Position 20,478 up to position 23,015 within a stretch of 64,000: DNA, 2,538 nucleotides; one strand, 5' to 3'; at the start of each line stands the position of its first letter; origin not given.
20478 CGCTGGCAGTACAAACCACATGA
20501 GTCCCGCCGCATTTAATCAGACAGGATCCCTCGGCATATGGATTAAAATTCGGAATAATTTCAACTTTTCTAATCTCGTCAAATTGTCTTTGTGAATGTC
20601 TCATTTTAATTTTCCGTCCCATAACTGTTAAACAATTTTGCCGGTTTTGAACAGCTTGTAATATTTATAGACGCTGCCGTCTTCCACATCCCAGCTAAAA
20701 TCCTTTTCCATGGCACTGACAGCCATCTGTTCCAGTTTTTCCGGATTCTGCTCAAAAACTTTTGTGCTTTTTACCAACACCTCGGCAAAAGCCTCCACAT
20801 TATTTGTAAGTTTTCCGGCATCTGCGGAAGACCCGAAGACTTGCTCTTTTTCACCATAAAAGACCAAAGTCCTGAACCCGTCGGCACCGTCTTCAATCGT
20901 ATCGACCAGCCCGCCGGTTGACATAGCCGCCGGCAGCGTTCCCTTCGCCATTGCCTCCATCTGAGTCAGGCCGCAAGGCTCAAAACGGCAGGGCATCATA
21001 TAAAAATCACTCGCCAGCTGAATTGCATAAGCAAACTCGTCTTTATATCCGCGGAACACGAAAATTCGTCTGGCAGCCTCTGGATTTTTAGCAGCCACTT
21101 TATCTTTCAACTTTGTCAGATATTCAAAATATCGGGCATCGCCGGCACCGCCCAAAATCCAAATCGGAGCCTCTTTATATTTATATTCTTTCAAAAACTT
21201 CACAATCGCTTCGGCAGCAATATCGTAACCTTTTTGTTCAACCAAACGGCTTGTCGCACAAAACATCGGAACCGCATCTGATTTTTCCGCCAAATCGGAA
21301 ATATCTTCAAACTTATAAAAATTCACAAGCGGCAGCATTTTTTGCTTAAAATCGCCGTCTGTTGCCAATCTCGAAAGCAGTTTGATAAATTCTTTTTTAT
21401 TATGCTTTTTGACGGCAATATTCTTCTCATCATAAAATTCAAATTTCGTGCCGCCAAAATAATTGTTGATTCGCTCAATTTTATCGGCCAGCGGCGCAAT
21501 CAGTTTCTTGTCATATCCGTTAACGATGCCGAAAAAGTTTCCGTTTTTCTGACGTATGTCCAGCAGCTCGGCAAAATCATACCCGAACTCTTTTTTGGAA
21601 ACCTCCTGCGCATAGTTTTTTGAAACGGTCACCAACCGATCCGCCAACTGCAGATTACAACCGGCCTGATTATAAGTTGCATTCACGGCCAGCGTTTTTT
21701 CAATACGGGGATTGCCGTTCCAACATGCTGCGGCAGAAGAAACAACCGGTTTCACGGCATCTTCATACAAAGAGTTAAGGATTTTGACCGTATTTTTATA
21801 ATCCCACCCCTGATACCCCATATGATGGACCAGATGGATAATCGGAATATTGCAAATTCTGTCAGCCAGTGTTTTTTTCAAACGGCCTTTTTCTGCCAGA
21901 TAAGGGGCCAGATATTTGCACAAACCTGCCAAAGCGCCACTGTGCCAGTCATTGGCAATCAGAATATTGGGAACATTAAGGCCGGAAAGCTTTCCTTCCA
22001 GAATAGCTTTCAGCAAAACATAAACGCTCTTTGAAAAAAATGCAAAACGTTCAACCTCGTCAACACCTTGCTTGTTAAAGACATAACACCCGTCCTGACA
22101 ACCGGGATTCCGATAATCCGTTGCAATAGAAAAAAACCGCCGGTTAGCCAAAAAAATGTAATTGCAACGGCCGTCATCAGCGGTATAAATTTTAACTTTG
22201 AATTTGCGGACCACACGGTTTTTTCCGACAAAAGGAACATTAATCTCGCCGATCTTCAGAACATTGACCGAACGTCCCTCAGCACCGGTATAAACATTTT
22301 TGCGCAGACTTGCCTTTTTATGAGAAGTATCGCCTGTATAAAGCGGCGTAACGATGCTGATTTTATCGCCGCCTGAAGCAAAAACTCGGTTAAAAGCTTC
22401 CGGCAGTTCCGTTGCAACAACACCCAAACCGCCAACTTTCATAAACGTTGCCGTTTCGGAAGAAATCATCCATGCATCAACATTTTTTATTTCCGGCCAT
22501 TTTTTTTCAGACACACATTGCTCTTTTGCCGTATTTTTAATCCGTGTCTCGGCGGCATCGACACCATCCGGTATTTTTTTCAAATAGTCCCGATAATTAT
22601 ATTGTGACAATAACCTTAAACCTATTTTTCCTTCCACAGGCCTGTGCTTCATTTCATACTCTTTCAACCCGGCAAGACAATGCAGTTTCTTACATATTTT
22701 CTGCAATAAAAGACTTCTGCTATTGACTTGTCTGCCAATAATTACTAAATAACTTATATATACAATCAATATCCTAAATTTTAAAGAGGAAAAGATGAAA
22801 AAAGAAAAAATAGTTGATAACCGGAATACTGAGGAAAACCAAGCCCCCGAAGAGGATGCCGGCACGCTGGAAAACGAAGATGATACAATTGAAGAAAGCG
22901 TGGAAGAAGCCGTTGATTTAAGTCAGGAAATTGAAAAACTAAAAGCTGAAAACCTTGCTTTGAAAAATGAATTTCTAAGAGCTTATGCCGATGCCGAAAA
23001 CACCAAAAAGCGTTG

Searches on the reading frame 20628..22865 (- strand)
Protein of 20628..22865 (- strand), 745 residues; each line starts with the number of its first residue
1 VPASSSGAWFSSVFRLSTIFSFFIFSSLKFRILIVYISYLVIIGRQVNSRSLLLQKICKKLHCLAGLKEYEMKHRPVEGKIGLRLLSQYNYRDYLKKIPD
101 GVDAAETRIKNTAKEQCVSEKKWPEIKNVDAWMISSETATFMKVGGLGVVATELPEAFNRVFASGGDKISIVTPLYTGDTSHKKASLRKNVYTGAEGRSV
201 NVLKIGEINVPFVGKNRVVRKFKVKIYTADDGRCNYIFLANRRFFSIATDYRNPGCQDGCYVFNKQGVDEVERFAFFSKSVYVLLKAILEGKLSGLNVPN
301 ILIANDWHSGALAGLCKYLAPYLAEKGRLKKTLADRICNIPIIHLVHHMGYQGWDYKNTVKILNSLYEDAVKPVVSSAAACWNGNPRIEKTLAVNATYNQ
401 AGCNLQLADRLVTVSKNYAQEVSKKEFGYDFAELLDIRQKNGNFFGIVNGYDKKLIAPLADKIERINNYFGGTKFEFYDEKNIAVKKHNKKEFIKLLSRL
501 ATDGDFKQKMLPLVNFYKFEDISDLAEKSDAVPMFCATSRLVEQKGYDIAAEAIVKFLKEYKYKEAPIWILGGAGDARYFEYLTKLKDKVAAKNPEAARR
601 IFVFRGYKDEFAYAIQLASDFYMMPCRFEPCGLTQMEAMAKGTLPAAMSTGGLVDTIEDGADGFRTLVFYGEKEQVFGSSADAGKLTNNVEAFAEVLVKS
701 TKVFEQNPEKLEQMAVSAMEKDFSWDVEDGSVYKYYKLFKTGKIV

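Call 12: search_protein_families(library=pfam, proteins=[window:20628-22865:-], max_evalue=0.00001)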
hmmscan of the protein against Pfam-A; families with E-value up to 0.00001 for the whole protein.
window:20628-22865:- (745 aa): 3 families
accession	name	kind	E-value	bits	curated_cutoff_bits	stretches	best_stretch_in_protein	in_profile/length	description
PF08323.17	Glyco_transf_5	-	9.2e-29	101.3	22.7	1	132-435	3-237/239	Starch synthase catalytic domain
PF00534.26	Glycos_transf_1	-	4e-11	43.2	26.4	1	531-664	14-138/172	Glycosyl transferases group 1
PF13692.12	Glyco_trans_1_4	-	6.9e-11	43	27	1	534-664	3-122/142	Glycosyl transferases group 1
